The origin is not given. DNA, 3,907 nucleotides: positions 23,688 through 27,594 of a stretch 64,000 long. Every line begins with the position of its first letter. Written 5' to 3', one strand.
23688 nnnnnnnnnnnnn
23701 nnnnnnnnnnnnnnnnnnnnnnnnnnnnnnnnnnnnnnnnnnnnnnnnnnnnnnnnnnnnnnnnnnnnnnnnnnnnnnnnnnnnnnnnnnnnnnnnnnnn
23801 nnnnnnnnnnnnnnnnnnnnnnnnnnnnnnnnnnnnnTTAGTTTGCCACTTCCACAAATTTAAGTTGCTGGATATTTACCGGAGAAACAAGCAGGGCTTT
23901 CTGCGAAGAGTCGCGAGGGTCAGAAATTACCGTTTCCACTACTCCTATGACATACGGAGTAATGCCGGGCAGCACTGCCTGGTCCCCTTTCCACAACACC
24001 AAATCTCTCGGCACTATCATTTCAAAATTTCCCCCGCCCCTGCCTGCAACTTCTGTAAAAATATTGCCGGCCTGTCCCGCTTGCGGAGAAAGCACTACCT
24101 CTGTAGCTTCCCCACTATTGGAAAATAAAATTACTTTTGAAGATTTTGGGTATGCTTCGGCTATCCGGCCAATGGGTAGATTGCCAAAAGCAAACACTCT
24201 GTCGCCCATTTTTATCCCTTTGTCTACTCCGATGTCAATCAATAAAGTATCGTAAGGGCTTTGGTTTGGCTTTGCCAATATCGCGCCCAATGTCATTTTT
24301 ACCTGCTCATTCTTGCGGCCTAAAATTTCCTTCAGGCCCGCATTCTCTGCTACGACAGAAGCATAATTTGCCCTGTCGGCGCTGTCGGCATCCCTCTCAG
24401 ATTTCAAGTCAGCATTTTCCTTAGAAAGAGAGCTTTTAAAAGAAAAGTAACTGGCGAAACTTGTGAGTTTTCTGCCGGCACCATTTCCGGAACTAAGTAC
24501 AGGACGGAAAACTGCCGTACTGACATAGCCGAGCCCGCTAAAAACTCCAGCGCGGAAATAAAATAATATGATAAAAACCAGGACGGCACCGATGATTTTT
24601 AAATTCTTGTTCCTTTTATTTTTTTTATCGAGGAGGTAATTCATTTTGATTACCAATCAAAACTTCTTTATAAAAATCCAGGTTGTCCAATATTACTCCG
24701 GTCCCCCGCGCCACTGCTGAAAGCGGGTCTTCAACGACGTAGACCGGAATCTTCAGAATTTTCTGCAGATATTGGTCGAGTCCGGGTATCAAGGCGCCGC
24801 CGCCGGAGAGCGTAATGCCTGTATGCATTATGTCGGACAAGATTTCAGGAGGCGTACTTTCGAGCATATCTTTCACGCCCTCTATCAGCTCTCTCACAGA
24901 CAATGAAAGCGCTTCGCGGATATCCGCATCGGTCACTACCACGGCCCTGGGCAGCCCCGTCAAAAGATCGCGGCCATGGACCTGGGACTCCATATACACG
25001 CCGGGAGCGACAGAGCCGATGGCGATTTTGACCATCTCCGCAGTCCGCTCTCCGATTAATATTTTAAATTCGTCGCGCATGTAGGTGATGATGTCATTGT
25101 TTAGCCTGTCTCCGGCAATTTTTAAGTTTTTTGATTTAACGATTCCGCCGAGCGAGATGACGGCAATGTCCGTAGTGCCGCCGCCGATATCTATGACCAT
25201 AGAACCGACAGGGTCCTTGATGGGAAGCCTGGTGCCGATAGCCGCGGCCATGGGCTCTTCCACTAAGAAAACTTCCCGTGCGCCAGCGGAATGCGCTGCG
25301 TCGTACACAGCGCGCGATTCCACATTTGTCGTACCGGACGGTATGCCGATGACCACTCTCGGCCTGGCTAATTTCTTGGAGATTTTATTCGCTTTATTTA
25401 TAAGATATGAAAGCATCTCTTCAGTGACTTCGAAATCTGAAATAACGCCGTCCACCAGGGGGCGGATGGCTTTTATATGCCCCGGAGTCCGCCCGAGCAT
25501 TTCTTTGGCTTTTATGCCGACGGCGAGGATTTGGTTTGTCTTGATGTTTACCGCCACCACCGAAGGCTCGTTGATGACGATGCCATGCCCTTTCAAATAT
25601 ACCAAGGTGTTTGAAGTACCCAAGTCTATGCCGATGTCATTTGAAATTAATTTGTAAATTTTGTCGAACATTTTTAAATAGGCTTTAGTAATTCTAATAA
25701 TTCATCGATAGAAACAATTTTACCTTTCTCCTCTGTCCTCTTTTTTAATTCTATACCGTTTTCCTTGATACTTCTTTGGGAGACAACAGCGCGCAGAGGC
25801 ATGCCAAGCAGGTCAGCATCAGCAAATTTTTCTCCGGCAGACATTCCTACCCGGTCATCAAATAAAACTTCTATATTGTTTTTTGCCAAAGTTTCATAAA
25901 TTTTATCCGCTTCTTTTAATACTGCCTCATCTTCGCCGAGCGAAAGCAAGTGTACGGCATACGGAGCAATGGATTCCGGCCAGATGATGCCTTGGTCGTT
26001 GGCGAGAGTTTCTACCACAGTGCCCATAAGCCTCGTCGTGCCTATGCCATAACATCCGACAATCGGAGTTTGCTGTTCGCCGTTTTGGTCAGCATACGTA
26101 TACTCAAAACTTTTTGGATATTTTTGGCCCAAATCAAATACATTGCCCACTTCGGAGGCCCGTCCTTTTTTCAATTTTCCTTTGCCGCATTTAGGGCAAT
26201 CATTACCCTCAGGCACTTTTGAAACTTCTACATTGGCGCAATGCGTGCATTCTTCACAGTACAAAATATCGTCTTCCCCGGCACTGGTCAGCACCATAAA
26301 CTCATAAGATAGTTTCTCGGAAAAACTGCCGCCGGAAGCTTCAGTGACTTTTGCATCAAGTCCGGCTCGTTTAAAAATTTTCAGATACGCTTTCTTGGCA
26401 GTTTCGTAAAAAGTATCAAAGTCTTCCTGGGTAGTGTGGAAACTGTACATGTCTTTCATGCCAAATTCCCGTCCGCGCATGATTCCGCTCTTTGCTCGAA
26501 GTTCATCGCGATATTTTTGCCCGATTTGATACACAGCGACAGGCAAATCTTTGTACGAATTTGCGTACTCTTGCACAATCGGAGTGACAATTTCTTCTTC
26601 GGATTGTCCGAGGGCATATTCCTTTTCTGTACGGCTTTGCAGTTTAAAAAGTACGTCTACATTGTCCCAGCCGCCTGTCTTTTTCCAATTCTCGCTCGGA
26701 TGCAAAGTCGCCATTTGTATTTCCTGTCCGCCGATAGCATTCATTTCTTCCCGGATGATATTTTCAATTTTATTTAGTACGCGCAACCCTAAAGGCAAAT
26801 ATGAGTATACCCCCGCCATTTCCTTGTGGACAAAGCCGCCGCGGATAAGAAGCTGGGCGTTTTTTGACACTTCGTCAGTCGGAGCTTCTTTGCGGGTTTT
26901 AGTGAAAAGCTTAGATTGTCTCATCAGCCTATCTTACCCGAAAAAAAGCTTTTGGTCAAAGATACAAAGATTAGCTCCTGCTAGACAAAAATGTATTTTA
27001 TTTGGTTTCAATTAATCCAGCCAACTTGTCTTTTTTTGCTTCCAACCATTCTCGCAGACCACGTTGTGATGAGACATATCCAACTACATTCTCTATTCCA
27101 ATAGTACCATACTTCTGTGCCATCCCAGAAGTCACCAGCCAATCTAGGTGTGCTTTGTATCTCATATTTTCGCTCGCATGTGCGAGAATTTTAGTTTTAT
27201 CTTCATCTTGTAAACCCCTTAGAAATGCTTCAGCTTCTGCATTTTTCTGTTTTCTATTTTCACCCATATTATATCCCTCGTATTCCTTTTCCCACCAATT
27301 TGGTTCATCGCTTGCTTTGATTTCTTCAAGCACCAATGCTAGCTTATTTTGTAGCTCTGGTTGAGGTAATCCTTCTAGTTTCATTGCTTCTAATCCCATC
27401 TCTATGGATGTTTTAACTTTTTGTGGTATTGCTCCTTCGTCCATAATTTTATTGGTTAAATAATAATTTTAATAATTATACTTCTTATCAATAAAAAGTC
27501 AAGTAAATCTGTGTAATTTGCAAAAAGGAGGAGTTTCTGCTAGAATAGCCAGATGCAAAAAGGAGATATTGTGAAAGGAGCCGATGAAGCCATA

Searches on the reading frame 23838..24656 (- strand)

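Call 15: search_protein_families(library=pfam, proteins=[window:23838-24656:-], max_evalue=0.01)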
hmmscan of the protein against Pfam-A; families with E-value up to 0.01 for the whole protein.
window:23838-24656:- (272 aa): 1 family
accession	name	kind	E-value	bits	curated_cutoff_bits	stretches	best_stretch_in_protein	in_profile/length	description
PF04085.20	MreC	-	1.9e-10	41.1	28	1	127-271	2-146/147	Rod shape-determining protein MreC, barrel core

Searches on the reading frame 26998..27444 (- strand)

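Call 25: search_protein_families(library=pfam, proteins=[window:26998-27444:-], max_evalue=0.01)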
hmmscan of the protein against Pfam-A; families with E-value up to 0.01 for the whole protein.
window:26998-27444:- (148 aa): 1 family
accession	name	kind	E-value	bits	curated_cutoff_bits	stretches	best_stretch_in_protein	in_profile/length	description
PF06576.17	DUF1133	-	0.0078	16.1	23.1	0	68-134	74-140/176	Protein of unknown function (DUF1133)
